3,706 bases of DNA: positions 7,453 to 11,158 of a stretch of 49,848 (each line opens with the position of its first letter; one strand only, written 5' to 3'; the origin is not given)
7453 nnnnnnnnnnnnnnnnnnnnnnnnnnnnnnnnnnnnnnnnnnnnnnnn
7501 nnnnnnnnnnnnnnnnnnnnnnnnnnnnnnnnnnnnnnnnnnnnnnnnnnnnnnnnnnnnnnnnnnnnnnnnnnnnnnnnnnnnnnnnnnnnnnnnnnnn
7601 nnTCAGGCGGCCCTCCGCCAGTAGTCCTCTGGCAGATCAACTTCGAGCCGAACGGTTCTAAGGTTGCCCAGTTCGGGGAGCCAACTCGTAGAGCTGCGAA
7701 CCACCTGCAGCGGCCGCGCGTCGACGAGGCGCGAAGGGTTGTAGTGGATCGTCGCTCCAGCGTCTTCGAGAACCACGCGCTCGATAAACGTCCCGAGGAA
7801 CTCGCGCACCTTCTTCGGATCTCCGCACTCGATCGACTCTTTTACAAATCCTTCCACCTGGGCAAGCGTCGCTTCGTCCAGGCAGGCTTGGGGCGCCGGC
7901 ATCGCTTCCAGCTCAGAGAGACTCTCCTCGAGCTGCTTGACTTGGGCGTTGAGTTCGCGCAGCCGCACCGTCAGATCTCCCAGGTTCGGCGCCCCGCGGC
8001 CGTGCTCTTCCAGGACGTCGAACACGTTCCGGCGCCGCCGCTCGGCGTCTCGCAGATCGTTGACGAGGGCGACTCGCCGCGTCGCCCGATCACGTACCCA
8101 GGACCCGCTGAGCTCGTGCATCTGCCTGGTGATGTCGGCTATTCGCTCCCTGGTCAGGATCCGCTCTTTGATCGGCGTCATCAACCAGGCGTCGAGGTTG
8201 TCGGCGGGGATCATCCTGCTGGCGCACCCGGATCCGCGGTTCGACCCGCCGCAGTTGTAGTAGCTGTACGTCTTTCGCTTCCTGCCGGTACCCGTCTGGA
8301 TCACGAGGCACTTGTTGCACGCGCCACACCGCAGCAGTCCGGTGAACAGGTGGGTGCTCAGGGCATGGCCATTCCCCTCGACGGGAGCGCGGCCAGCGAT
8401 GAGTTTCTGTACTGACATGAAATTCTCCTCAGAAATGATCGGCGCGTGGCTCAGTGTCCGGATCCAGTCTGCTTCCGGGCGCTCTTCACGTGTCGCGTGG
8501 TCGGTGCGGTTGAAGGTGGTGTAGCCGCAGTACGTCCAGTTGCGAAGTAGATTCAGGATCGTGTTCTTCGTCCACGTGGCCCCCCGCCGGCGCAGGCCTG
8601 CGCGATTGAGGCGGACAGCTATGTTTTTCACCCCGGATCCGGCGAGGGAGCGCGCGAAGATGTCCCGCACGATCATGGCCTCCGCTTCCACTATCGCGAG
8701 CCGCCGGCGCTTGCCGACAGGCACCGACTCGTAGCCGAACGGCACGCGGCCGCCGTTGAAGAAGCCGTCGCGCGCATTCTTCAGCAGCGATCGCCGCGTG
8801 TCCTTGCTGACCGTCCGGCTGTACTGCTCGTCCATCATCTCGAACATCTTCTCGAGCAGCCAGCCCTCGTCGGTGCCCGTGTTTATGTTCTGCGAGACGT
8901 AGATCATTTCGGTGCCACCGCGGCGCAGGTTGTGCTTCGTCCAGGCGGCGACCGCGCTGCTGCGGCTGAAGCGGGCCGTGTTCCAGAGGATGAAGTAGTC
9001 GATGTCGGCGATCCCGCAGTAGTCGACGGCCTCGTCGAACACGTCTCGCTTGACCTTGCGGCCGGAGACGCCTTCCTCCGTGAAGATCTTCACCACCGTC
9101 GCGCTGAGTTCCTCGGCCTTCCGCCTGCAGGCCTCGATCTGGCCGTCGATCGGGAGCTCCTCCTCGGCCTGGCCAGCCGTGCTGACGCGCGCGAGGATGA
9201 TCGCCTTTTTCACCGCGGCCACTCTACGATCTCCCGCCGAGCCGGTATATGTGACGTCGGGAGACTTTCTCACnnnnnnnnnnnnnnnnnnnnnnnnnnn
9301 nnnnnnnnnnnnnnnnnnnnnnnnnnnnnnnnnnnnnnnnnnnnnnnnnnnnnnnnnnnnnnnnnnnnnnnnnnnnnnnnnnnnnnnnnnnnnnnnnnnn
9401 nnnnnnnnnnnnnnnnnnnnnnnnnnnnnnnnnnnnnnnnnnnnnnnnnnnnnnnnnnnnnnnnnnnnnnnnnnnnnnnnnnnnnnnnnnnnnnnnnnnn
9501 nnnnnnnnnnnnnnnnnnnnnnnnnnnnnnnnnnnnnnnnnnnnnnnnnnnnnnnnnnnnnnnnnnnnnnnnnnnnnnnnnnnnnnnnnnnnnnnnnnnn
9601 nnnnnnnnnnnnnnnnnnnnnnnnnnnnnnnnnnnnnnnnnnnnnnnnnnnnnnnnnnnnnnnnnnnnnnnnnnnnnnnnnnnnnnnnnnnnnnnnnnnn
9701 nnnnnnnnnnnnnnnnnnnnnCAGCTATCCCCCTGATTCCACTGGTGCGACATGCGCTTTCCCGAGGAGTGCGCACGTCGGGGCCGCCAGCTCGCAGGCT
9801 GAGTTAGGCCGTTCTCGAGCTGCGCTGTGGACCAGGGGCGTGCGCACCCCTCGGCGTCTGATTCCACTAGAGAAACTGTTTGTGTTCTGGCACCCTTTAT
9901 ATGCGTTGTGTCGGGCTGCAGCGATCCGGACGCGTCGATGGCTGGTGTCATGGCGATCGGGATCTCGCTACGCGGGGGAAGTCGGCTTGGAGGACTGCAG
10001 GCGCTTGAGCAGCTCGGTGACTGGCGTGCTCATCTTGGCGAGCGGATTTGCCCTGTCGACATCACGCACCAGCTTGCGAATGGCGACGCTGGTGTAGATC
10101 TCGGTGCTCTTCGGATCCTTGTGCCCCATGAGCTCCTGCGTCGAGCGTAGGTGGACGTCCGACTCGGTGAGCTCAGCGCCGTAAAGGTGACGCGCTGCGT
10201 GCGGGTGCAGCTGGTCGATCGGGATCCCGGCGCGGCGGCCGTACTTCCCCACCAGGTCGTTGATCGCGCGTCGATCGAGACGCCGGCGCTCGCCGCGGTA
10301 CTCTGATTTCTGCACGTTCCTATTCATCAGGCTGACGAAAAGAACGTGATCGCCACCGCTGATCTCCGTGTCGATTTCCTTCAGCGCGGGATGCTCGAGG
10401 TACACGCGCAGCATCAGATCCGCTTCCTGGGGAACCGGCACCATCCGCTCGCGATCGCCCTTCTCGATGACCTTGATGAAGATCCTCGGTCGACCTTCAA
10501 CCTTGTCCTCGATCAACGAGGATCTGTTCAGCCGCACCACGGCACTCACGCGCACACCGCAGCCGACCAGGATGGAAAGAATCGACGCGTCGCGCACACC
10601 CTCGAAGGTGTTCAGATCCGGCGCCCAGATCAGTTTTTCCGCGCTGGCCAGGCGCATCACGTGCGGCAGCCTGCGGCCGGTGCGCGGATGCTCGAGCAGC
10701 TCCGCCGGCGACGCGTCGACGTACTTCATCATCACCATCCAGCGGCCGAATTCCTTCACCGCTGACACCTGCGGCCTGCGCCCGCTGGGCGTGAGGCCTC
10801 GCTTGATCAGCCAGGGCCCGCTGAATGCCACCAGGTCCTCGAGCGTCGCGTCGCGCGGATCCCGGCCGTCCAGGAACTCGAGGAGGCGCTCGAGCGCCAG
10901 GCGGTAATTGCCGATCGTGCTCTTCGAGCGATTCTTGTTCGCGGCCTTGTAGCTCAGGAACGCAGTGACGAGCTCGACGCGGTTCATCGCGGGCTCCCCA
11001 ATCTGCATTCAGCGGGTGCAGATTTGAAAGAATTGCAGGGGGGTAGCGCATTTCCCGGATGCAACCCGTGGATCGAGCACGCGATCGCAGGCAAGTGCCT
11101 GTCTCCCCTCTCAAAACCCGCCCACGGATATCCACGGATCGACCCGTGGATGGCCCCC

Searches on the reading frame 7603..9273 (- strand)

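Call 78: search_protein_families(library=phrogs, proteins=[window:7603-9273:-], max_evalue=0.00001)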
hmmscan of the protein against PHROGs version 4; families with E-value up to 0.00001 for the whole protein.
window:7603-9273:- (556 aa): 2 families
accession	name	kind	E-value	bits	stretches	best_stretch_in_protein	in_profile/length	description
phrog_95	-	integration and excision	5.5e-93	313.7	1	20-509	86-562/651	integrase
phrog_125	-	DNA, RNA and nucleotide metabolism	6.6e-18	66.2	1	20-293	18-249/254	DNA invertase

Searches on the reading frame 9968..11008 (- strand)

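Call 78: search_protein_families(library=phrogs, proteins=[window:9968-11008:-], max_evalue=0.00001)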
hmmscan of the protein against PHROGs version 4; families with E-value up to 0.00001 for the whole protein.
window:9968-11008:- (346 aa): 2 families
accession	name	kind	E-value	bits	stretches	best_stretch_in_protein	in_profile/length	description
phrog_1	-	integration and excision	1e-24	88.8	1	12-328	168-455/611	integrase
phrog_216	-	integration and excision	3.5e-22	79.9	1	80-314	18-230/301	integrase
